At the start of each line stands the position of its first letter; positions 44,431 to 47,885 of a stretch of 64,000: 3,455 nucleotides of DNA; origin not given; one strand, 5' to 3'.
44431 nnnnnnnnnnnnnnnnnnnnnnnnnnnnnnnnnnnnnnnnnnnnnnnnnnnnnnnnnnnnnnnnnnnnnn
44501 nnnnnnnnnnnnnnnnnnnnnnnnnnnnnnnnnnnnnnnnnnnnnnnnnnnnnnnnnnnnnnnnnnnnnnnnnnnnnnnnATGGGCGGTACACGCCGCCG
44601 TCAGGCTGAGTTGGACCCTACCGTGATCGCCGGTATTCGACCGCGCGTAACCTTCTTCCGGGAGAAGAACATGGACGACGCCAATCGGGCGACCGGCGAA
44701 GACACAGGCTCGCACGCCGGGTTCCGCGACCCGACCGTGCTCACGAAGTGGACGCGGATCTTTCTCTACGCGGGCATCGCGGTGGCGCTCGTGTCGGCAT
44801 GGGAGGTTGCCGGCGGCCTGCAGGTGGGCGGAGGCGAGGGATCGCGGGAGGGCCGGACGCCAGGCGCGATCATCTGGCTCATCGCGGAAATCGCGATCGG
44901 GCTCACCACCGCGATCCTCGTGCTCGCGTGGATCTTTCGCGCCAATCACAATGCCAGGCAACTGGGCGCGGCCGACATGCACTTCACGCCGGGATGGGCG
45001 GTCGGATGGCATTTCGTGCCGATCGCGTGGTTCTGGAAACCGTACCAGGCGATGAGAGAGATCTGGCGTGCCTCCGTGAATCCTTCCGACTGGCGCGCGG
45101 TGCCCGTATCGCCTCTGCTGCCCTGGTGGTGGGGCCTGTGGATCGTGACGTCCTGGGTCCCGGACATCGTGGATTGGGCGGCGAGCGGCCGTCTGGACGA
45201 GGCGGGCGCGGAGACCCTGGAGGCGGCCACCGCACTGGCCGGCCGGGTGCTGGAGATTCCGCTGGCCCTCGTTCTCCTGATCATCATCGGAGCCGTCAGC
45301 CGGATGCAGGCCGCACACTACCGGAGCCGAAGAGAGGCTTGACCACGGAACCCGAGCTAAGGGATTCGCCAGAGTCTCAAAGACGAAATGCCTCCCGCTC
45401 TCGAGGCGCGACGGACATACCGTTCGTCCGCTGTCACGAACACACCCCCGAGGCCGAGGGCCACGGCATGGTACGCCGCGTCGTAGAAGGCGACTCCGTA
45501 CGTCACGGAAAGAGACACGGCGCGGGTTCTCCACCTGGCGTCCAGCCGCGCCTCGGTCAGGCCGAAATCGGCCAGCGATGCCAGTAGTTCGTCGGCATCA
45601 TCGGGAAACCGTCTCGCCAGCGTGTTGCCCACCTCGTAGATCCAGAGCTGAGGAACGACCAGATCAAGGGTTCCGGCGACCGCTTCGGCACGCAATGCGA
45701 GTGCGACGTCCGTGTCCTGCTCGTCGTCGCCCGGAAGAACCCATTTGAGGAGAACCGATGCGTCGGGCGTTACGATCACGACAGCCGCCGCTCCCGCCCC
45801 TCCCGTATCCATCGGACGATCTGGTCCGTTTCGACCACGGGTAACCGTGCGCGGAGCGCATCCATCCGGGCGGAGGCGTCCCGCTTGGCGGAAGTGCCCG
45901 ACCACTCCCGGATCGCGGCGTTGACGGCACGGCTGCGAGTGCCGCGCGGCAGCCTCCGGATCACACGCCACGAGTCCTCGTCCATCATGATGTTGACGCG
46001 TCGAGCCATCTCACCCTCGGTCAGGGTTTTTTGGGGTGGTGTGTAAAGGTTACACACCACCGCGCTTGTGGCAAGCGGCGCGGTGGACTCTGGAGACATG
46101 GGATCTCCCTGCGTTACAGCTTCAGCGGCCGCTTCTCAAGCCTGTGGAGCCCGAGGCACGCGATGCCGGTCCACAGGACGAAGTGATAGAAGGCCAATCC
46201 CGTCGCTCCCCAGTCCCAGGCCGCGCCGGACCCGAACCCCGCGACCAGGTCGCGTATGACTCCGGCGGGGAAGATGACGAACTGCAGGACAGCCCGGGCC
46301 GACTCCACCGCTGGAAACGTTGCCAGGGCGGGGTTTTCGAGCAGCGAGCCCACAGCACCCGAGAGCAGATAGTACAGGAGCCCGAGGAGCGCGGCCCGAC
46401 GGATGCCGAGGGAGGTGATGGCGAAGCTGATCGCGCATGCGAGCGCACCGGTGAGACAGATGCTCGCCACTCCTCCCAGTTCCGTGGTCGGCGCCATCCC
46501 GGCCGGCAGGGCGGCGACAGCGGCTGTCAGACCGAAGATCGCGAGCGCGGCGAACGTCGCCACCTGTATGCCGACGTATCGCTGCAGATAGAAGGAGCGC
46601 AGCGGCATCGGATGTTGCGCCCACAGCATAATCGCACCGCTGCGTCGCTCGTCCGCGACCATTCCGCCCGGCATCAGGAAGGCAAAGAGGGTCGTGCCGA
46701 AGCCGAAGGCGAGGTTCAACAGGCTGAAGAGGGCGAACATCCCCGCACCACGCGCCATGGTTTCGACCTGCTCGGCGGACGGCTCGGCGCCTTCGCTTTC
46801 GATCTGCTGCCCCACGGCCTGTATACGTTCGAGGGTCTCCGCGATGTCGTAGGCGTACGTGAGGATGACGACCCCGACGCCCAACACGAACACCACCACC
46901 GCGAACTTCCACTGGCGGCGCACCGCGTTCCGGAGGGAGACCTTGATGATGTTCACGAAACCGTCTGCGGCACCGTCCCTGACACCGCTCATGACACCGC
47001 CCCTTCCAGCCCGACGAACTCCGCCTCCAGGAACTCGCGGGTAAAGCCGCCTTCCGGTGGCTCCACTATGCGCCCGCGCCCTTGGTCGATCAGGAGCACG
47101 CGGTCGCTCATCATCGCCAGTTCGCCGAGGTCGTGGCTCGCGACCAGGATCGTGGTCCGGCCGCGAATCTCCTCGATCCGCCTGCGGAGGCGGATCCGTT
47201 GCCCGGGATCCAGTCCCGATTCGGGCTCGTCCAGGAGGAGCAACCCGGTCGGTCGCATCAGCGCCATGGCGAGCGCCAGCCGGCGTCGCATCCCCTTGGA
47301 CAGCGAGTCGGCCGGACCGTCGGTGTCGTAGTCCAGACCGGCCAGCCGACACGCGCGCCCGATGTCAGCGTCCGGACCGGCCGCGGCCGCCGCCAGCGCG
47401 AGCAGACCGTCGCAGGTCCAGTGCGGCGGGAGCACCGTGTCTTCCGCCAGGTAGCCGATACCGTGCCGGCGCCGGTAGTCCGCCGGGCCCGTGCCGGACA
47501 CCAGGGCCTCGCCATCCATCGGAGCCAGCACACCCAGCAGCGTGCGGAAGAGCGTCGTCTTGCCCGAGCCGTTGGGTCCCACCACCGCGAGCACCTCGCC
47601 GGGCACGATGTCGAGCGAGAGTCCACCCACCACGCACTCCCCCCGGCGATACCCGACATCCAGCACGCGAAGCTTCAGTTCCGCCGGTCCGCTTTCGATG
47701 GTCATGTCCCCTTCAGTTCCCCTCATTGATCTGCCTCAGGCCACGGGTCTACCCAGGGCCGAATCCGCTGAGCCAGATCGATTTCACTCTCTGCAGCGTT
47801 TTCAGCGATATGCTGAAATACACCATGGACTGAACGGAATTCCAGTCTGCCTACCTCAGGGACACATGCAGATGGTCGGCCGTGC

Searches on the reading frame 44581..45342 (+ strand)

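Call 66: search_protein_families(library=pfam, proteins=[window:44581-45342:+], max_evalue=0.0001)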
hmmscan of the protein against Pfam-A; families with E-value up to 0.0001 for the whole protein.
window:44581-45342:+ (253 aa): 1 family
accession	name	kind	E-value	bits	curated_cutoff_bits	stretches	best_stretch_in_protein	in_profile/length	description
PF14219.11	DUF4328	-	2.3e-23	83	27.2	1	101-239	22-164/166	Domain of unknown function (DUF4328)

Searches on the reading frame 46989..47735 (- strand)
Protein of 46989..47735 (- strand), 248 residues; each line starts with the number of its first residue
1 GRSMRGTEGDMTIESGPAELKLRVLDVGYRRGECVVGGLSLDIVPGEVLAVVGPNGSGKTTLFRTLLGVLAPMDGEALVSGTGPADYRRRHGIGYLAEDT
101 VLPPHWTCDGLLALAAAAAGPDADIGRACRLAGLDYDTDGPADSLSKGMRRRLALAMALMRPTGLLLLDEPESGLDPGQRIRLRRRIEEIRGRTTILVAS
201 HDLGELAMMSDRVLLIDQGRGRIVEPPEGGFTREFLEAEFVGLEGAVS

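Call 66: search_protein_families(library=pfam, proteins=[window:46989-47735:-], max_evalue=0.0001)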
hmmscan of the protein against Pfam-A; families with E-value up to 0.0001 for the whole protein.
window:46989-47735:- (248 aa): 3 families
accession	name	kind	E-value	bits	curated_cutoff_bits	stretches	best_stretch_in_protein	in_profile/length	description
PF00005.33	ABC_tran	-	8.6e-25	88.4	25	1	38-171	3-135/137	ABC transporter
PF13304.12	AAA_21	-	1.2e-19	71.9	27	1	141-206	234-303/304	AAA domain, putative AbiEii toxin, Type IV TA system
PF02463.25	SMC_N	-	5.1e-09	36.3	40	0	152-212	148-207/220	RecF/RecN/SMC N terminal domain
